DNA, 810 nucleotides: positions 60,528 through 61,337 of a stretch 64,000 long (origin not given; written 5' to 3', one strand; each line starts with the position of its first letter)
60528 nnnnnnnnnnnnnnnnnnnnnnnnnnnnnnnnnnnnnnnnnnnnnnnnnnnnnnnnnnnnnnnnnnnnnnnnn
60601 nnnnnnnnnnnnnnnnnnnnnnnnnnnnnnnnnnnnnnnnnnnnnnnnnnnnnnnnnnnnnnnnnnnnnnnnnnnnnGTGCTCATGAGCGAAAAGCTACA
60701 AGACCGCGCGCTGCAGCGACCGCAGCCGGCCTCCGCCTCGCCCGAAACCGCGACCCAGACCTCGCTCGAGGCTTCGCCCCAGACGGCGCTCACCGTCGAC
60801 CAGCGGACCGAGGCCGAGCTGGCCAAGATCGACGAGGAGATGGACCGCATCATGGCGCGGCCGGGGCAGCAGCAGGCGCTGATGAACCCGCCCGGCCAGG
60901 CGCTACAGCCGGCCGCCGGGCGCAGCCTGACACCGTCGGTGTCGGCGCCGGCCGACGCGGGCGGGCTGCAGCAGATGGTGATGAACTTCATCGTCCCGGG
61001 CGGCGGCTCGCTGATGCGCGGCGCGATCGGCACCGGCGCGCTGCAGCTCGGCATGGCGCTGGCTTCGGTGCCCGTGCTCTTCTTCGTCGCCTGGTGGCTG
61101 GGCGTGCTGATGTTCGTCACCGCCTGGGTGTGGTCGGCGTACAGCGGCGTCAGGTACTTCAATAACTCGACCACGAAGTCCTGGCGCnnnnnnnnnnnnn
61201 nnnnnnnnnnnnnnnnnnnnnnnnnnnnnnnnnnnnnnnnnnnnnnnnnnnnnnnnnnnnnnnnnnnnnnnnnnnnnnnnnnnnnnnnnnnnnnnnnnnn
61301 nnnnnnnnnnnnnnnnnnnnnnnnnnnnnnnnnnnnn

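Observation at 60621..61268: Small tail-anchor-like membrane protein gene bracketed by AT-rich direct repeats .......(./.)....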

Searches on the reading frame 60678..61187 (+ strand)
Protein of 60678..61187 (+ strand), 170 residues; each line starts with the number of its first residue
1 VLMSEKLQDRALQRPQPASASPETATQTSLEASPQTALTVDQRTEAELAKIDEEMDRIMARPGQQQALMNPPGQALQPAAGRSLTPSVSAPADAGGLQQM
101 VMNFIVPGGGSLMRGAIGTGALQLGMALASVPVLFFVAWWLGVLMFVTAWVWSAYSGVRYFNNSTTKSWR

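Call 7: search_protein_families(library=pfam, proteins=[window:60678-61187:+], max_evalue=0.01)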
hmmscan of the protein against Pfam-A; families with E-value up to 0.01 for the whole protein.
window:60678-61187:+ (170 aa): 0 families

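Call 8: find_encoding_contigs(protein=window:60684-61187:+, flank=6000, max_places=6)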
Protein window:60684-61187:+ (168 aa): 2 contigs read that carry it; 2 places shown.
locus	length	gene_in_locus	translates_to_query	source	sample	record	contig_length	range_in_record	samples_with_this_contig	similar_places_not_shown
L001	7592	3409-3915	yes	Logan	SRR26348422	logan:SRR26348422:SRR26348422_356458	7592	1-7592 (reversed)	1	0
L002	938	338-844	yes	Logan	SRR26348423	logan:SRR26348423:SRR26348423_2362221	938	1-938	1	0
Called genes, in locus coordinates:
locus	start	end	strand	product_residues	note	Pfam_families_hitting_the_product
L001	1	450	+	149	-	?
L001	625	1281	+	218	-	-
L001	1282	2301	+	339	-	PF00583:Acetyltransf_1 (faint), PF13673:Acetyltransf_10 (faint), PF13508:Acetyltransf_7 (weak)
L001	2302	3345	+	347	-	PF00483:NTP_transferase, PF12804:NTP_transf_3, PF00132:Hexapep (faint), PF25087:GMPPB_C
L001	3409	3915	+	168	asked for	-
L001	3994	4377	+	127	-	-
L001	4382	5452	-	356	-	-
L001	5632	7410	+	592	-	PF00756:Esterase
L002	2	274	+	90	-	?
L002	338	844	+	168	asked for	-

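Call 9: find_homologous_proteins(query=window:60684-61187:+, max_evalue=0.001)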
Query window:60684-61187:+ (168 aa): 6 proteins with E <= 0.001 among 202 candidates.
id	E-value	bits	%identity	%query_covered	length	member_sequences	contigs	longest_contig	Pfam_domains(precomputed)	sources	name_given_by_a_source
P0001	1.6e-93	329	93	100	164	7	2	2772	-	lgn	-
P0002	3.3e-74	266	77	100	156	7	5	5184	-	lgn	-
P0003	1.4e-42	163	52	100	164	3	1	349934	-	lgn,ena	-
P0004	7.2e-38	148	48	100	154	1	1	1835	-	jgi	jgi:hypothetical protein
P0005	1.3e-37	147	51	95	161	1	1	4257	-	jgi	jgi:hypothetical protein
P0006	7.9e-33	132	46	95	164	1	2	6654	-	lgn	-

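Call 10: find_encoding_contigs(protein=P0003, flank=6000, max_places=3)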
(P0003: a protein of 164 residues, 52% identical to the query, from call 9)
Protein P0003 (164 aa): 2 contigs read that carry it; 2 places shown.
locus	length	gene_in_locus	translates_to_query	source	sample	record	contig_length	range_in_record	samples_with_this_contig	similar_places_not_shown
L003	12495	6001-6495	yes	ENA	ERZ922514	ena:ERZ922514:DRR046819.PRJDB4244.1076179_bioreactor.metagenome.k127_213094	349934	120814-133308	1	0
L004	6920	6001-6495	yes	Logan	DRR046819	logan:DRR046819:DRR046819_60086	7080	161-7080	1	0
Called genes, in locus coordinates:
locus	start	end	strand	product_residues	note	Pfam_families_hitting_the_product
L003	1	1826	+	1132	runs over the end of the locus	PF00873:ACR_tran, PF03176:MMPL (weak)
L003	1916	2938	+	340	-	PF03712:Cu2_monoox_C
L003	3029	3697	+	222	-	-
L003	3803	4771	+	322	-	PF00583:Acetyltransf_1 (faint), PF13508:Acetyltransf_7 (faint)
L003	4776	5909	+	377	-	PF00483:NTP_transferase, PF12804:NTP_transf_3, PF00132:Hexapep (faint), PF25087:GMPPB_C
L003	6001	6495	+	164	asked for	-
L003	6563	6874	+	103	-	-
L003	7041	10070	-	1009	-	PF08471:Ribonuc_red_2_N, PF02867:Ribonuc_red_lgC, PF12637:TSCPD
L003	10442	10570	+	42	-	-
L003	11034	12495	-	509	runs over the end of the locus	PF04185:Phosphoesterase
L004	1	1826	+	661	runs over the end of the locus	?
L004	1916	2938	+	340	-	PF03712:Cu2_monoox_C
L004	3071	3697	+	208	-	-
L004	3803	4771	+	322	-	PF00583:Acetyltransf_1 (faint), PF13508:Acetyltransf_7 (faint)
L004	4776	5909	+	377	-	PF00483:NTP_transferase, PF12804:NTP_transf_3, PF00132:Hexapep (faint), PF25087:GMPPB_C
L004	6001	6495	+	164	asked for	-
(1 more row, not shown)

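Call 11: find_encoding_contigs(protein=P0002, flank=6000, max_places=4)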
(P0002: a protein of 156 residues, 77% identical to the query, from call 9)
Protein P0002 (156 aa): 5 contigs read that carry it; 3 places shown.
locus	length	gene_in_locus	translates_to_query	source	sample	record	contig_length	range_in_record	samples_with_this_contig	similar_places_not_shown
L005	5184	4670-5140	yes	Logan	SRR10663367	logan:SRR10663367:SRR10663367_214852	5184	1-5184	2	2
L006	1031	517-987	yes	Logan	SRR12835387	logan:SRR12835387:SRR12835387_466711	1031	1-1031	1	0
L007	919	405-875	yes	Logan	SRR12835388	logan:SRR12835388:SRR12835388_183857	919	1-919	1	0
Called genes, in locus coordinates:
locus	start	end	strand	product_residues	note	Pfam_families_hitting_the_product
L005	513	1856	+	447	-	PF00994:MoCF_biosynth, PF18146:CinA_KH, PF02464:CinA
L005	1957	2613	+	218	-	-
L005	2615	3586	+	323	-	PF00583:Acetyltransf_1 (faint), PF13508:Acetyltransf_7 (faint), PF13673:Acetyltransf_10 (faint)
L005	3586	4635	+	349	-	PF00483:NTP_transferase, PF12804:NTP_transf_3, PF00132:Hexapep (weak), PF25084:LbH_EIF2B, PF25087:GMPPB_C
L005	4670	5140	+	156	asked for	-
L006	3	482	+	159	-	?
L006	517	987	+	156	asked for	-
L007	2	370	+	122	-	?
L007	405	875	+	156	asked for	-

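Call 12: find_encoding_contigs(protein=P0001, flank=6000, max_places=3)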
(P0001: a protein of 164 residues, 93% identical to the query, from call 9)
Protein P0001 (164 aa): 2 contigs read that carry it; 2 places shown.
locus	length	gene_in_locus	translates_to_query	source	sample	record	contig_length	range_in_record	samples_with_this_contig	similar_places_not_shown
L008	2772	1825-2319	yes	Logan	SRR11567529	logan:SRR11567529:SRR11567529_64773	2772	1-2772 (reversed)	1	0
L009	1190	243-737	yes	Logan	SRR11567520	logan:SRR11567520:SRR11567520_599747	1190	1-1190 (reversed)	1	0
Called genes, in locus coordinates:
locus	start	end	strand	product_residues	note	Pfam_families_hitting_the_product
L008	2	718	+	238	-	?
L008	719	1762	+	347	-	PF00483:NTP_transferase, PF12804:NTP_transf_3, PF00132:Hexapep (faint), PF25087:GMPPB_C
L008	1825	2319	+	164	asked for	-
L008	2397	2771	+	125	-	?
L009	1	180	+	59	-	?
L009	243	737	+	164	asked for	-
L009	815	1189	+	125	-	?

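Call 13: find_encoding_contigs(protein=P0006, flank=6000, max_places=3)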
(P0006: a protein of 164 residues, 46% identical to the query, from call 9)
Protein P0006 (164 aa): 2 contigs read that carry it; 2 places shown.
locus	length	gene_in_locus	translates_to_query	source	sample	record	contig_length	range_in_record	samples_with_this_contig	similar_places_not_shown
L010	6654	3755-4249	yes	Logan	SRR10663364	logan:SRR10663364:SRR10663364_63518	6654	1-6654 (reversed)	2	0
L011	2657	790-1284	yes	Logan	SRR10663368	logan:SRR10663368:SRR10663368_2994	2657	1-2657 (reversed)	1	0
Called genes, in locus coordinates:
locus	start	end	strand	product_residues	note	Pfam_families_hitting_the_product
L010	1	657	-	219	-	?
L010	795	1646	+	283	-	-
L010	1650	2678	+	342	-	PF00583:Acetyltransf_1 (faint), PF13673:Acetyltransf_10 (faint), PF13508:Acetyltransf_7 (weak)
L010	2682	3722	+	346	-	PF00483:NTP_transferase, PF12804:NTP_transf_3 (weak), PF00132:Hexapep (faint), PF25087:GMPPB_C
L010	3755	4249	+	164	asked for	-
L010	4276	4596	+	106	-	-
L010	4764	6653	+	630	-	?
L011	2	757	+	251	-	?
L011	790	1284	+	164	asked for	-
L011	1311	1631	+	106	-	-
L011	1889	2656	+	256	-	?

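Call 17: find_related_loci(query=A1, collection=genome_contigs, flank=6000)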
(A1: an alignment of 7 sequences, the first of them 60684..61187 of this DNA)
Query A1 (168 aa) in genome_contigs; peptide patterns used: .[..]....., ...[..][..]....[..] (x = any residue, [..] = any of these).
276 stretches matched a pattern; 10 encode a relative of the query (tblastn E <= 1e-3); 10 distinct loci.
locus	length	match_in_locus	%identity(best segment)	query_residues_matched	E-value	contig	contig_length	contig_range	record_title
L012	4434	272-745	48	1-168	4e-43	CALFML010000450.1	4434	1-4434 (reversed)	MAG TPA_asm: uncultured Myxococcales bacterium isolate SRR6231182_bin.80_CONCOCT_v1.1_MAG genome assembly, contig: ERZ65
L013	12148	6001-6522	43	1-168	6e-43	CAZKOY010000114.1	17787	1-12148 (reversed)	MAG TPA_asm: uncultured Myxococcales bacterium isolate SRP189682_co2_316 genome assembly, contig: NODE_4934_length_17787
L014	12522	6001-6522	43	1-168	1e-42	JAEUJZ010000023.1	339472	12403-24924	MAG: Myxococcales bacterium isolate new MAG-82 k141_1852420, whole genome shotgun sequence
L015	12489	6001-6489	45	1-168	5e-42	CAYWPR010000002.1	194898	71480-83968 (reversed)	MAG TPA_asm: uncultured Myxococcales bacterium isolate SRP189682_co2_70 genome assembly, contig: NODE_17_length_194898_c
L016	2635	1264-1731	51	1-168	1e-40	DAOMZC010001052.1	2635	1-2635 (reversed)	MAG TPA_asm: Pseudomonadota bacterium isolate AMR_MDS_5610 NODE_12765_length_2635_cov_7.290698, whole genome shotgun seq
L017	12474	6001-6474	50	1-168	3e-40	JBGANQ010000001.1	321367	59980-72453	MAG: Polyangia bacterium isolate MAG_MBR_H10.6 MBRH10-6_opera_contig_129, whole genome shotgun sequence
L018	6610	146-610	45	1-159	3e-40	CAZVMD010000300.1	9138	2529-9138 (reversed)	MAG TPA_asm: uncultured Myxococcales bacterium isolate SRP189682_co2_147 genome assembly, contig: NODE_14711_length_9138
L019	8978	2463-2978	43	1-168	3e-39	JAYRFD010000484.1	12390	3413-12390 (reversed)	MAG: Polyangia bacterium isolate SH_SHASGE3bin.23 k141_636519, whole genome shotgun sequence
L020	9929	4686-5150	45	1-159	6e-39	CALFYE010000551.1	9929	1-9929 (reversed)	MAG TPA_asm: uncultured Myxococcales bacterium isolate SRR6231182_bin.43_CONCOCT_v1.1_MAG genome assembly, contig: ERZ65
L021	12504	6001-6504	44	1-168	6e-38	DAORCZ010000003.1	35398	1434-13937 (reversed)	MAG TPA_asm: Pseudomonadota bacterium isolate AMR_MDS_0893 NODE_620_length_35398_cov_7.083128, whole genome shotgun sequ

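Call 25: find_related_loci(query=A1, collection=metagenome_contigs, flank=5000)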
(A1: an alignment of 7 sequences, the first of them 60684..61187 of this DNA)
Query A1 (168 aa) in metagenome_contigs; peptide patterns used: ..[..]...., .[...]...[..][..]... (x = any residue, [..] = any of these).
600 stretches matched a pattern (row limit reached: there are more); 5 encode a relative of the query (tblastn E <= 1e-3); 5 distinct loci.
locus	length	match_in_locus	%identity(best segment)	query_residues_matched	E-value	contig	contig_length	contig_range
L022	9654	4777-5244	49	1-168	2e-50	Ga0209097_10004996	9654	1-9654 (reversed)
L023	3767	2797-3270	50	1-168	9e-41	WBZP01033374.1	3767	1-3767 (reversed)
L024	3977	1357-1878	41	1-168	2e-39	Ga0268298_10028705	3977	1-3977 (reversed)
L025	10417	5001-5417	50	30-168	3e-45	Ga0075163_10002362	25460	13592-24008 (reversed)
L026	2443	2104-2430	46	1-113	5e-24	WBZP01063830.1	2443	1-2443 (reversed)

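Call 30: search_protein_families(library=pfam, proteins=[window:60684-61187:+, P0003, P0006], max_evalue=10)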
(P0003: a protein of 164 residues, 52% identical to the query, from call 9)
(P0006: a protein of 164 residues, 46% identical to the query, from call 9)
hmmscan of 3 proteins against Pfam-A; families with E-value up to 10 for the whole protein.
window:60684-61187:+ (168 aa): 2 families
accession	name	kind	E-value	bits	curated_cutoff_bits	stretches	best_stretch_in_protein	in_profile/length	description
PF19381.4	DUF5956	-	0.01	16.5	24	1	15-61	30-76/100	Family of unknown function (DUF5956)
PF12752.12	SUZ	-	3.5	8.9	25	0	10-44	8-43/56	SUZ domain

P0003 (164 aa): 1 family
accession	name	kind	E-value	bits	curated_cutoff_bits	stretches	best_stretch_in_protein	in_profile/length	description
PF15795.10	Spec3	-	0.026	15.5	27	1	90-156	11-83/85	Ectodermal ciliogenesis protein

P0006 (164 aa): 1 family
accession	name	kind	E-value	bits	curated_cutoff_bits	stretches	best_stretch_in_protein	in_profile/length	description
PF15795.10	Spec3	-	0.15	13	27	1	88-154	11-83/85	Ectodermal ciliogenesis protein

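Call 31: search_protein_families(library=ncbifam, proteins=[window:60684-61187:+, L014:9123-10157:-], max_evalue=0.01)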
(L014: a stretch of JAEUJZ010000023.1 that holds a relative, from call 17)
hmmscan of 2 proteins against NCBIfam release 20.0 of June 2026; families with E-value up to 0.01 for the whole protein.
window:60684-61187:+ (168 aa): 0 families

L014:9123-10157:- (344 aa): 2 families
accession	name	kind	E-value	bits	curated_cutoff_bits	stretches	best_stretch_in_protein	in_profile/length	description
NF001943.0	PRK00724.1-2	equivalog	2.9e-64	216.7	269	1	102-331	46-273/274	formate dehydrogenase accessory sulfurtransferase FdhD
TIGR00129.1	fdhD_narQ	equivalog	1.8e-43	148.7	140.9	1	109-331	32-236/237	formate dehydrogenase accessory sulfurtransferase FdhD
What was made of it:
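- On Inserted mobile element with flanking direct repeats: There is one ORF only, and it has no Pfam or NCBIfam family and so no recognisable mobility domain (calls 7, 30, 31).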

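Call 41: predict_structure(alignment_id=A1)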
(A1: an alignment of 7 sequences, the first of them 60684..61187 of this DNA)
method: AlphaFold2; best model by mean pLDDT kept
length: 168 residues; sequences in the alignment: 7
mean_pLDDT: 58.7   pTM: 0.25
mean pLDDT of the five models: 58.7, 57.6, 55.1, 54.1, 51.9
residues with pLDDT >= 90: 10; 70-90: 28; 50-70: 89; < 50: 41
segments of 3 or more residues with pLDDT < 50: 1-9, 11-36
pLDDT, mean of each block of 10 residues (from residue 1): 42 39 38 47 54 54 54 54 51 58 61 64 72 83 92 80 54
secondary structure, 60 per line:
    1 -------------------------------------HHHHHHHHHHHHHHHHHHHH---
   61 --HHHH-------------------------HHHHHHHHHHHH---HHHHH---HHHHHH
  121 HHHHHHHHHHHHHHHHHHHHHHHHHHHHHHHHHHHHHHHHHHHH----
elements in order: H38-57 H63-66 H92-103 H107-111 H115-164
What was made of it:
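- On Tail-anchored membrane protein: The AF2 model draws one continuous helix 115-164, but at mean pLDDT 58.7 it cannot decide (call 41).
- Tried and rejected: Low confidence (pLDDT 58.7, call 41), so no fold search was run.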

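Call 50: search_protein_representatives(alignment_id=A1)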
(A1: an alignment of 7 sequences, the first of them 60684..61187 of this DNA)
Query: 7 sequences, 162 profile positions. Proteins with E-value up to 0.001 (for the whole library): 131; up to 1e-10: 22; up to 1e-30: 3. The best 131 are listed.
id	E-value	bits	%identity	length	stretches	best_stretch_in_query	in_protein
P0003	1.1e-78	278.8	-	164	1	1-162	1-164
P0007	1.1e-50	187.8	-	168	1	1-162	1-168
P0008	1.9e-31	125.2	-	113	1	54-161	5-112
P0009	4.1e-21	91.7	-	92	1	76-161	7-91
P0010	1.2e-20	90.2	-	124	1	69-161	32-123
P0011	2.0e-20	89.4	-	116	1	57-162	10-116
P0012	6.4e-20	87.8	-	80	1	98-162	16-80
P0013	9.8e-20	87.2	-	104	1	76-155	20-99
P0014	1.7e-19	86.4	-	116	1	61-155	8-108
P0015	7.2e-19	84.4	-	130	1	74-159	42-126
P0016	3.3e-18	82.2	-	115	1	79-156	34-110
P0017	1.7e-17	79.9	-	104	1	60-155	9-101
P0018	4.9e-16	75.2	-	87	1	78-157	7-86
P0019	9.8e-16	74.2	-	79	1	78-153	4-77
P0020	8.2e-15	71.2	-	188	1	61-156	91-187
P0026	1.5e-11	60.5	-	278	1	72-158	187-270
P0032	1.0e-08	51.4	-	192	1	58-157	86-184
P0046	5.0e-07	45.9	-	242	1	82-156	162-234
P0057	3.9e-06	43.0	-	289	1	61-159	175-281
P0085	4.1e-05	39.6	-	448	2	76-155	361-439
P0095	9.0e-05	38.5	-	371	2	87-156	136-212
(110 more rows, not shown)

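Call 51: search_protein_families(library=pfam, proteins=[P0009, P0012, P0015, P0020, P0026, P0032, P0046, P0057, P0085, P0095], max_evalue=0.1)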
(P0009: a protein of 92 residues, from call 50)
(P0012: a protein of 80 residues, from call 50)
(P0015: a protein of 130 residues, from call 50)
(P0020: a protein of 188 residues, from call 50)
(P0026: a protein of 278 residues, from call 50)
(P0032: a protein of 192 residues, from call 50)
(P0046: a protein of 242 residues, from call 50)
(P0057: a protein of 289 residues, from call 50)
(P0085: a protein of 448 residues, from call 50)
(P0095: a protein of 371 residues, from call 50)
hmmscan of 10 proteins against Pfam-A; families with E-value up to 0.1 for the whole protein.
P0009 (92 aa): 2 families
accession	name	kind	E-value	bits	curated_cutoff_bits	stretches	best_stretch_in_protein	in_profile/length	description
PF15795.10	Spec3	-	0.0012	19.8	27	1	22-84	14-83/85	Ectodermal ciliogenesis protein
PF24377.1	DUF7533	-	0.046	14.2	27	1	22-55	13-46/74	Family of unknown function (DUF7533)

P0012 (80 aa): 0 families

P0015 (130 aa): 0 families

P0020 (188 aa): 2 families
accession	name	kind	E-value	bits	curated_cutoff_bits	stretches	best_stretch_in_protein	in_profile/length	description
PF17782.7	DprA_WH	-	0.011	16.2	22.9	1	26-50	31-55/61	DprA winged helix domain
PF07603.17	Lcl_C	-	0.087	13.6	34.9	0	52-84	35-67/117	Lcl C-terminal domain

P0026 (278 aa): 6 families
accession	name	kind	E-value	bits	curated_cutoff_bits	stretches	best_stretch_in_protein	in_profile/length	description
PF13248.11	Zn_ribbon_3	-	0.004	17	27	1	9-31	4-26/26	zinc-ribbon domain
PF12773.13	DZR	-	0.014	16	27.3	1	6-32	11-35/45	Double zinc ribbon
PF18912.6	DZR_2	-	0.014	15.6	27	1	9-37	9-37/56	Double zinc ribbon domain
PF05628.17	Borrelia_P13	-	0.019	15.4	25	1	204-240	12-49/138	Borrelia membrane protein P13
PF15795.10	Spec3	-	0.021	15.7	27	0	202-266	10-83/85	Ectodermal ciliogenesis protein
PF25299.1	ZZ_ADA2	-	0.091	13.3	27.5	0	10-29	1-20/48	ADA2 ZZ-type zing finger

P0032 (192 aa): 2 families
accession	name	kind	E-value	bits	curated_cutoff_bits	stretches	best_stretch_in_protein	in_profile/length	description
PF15795.10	Spec3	-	0.039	14.9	27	0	112-178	5-80/85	Ectodermal ciliogenesis protein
PF13412.12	HTH_24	-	0.077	13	21.9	0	32-64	15-47/48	Winged helix-turn-helix DNA-binding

P0046 (242 aa): 9 families
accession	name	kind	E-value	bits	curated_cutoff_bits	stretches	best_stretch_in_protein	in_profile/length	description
PF24463.1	DUF7577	-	0.0031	17.5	28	1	17-38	5-26/27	Domain of unknown function (DUF7577)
PF25299.1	ZZ_ADA2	-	0.0047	17.5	27.5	1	17-50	1-37/48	ADA2 ZZ-type zing finger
PF22747.2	Zn_ribbon_DUF2089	-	0.0077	16.7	27.6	1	17-35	1-19/32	DUF2089 zinc ribbon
PF13248.11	Zn_ribbon_3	-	0.01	15.7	27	1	15-38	3-26/26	zinc-ribbon domain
PF10571.15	UPF0547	-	0.013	16.1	29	1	15-35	1-21/26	Uncharacterised protein family UPF0547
PF12773.13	DZR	-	0.013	16.1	27.3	1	14-39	12-35/45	Double zinc ribbon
PF18912.6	DZR_2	-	0.024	14.9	27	1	16-39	9-32/56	Double zinc ribbon domain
PF13240.11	Zn_Ribbon_1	-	0.054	13.8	25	1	17-34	2-19/23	zinc-ribbon domain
PF07754.17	HVO_2753_ZBP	-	0.073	13.3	33.2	0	14-35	16-34/46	Small zinc finger protein HVO_2753-like, Zn-binding pocket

P0057 (289 aa): 1 family
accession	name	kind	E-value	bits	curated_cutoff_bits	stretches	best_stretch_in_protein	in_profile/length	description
PF07754.17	HVO_2753_ZBP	-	0.038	14.2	33.2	1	3-32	14-40/46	Small zinc finger protein HVO_2753-like, Zn-binding pocket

P0085 (448 aa): 6 families
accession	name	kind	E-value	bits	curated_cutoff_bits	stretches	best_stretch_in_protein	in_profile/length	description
PF12773.13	DZR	-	0.0042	17.6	27.3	1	336-360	11-34/45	Double zinc ribbon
PF01155.25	HypA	-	0.019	15.4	28.9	1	324-367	57-103/112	Hydrogenase/urease nickel incorporation, metallochaperone, hypA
PF07191.17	Zn_ribbon_6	-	0.019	15.4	25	1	336-360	15-39/67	Double zinc ribbon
PF18912.6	DZR_2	-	0.036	14.4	27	1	334-357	33-56/56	Double zinc ribbon domain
PF13240.11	Zn_Ribbon_1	-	0.05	13.9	25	0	339-356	1-19/23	zinc-ribbon domain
PF13248.11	Zn_ribbon_3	-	0.078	12.9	27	0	340-356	5-22/26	zinc-ribbon domain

P0095 (371 aa): 1 family
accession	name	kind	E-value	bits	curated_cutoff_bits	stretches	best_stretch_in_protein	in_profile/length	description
PF06217.17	GAGA_bind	-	0.084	13.6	26.6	1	214-285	103-174/284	GAGA binding protein-like family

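Call 53: find_encoding_contigs(protein=P0004, flank=5000, max_places=2)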
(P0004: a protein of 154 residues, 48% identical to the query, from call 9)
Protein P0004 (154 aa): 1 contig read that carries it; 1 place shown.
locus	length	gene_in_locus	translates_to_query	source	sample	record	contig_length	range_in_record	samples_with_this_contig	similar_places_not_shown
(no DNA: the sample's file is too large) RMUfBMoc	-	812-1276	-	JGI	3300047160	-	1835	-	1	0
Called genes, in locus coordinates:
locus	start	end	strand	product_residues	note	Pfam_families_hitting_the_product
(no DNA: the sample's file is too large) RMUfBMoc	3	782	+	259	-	?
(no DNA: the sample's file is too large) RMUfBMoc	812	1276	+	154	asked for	-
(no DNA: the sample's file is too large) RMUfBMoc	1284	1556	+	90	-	-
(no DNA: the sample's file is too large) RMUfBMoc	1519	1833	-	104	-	?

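Call 54: find_encoding_contigs(protein=P0005, flank=5000, max_places=2)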
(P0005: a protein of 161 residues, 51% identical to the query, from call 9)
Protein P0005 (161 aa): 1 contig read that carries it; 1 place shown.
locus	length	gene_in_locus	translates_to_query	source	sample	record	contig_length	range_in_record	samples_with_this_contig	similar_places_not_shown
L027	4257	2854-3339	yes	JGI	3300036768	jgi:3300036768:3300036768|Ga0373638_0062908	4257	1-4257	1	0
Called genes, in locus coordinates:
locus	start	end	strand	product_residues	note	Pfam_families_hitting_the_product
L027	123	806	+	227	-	-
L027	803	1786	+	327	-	PF00583:Acetyltransf_1 (faint), PF13673:Acetyltransf_10 (faint), PF08445:FR47 (faint), PF13508:Acetyltransf_7 (weak)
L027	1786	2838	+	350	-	PF00483:NTP_transferase, PF12804:NTP_transf_3 (weak), PF00132:Hexapep (faint), PF25087:GMPPB_C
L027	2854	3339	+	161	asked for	-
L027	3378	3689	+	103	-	-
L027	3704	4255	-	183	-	?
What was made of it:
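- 60621..60683 (+): Upstream intergenic gap (63 nt, 49-56% GC) carrying motif copy 1. Motif-less relatives have gaps of about 15-35 nt here (calls 11, 13, 53, 54).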

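Call 63: find_homologous_proteins(query=L014:9126-10157:-, max_evalue=1e-30)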
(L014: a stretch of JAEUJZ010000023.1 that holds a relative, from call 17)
Query L014:9126-10157:- (344 aa): 7992 proteins with E <= 1e-30 among 8000 candidates; the best 120 are listed.
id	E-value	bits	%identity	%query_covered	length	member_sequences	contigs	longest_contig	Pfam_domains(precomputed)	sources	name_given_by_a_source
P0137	7.6e-220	747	100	100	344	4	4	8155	PF02634.22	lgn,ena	-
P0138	9.4e-134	464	72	92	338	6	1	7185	PF02634.22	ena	-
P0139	2.4e-127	443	69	92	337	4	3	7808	PF02634.22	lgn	-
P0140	1.3e-120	421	63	96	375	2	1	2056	PF02634.22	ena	-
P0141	1.4e-118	414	60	96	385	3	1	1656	PF02634.22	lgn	-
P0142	2.3e-117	410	61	92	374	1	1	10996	PF02634.22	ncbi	-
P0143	5.2e-93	330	57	93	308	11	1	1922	PF02634.22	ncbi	-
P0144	1.3e-91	325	59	93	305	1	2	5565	PF02634.22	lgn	-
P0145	4.8e-88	314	54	95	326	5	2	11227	PF02634.22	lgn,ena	-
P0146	1.4e-84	302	54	92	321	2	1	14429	PF02634.22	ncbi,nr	ncbi:MAG TPA: formate dehydrogenase accessory sulfurtransferase FdhD, partial [Pseudomonadota bacter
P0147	1.9e-82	295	55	94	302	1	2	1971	PF02634.22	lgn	-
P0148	2.8e-81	291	51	95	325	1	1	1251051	PF02634.22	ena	-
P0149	6.3e-81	290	54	94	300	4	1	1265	PF02634.22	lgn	-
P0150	7.9e-65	237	49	94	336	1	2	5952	PF02634.22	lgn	-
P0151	2.2e-64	236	49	91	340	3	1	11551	PF02634.22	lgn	-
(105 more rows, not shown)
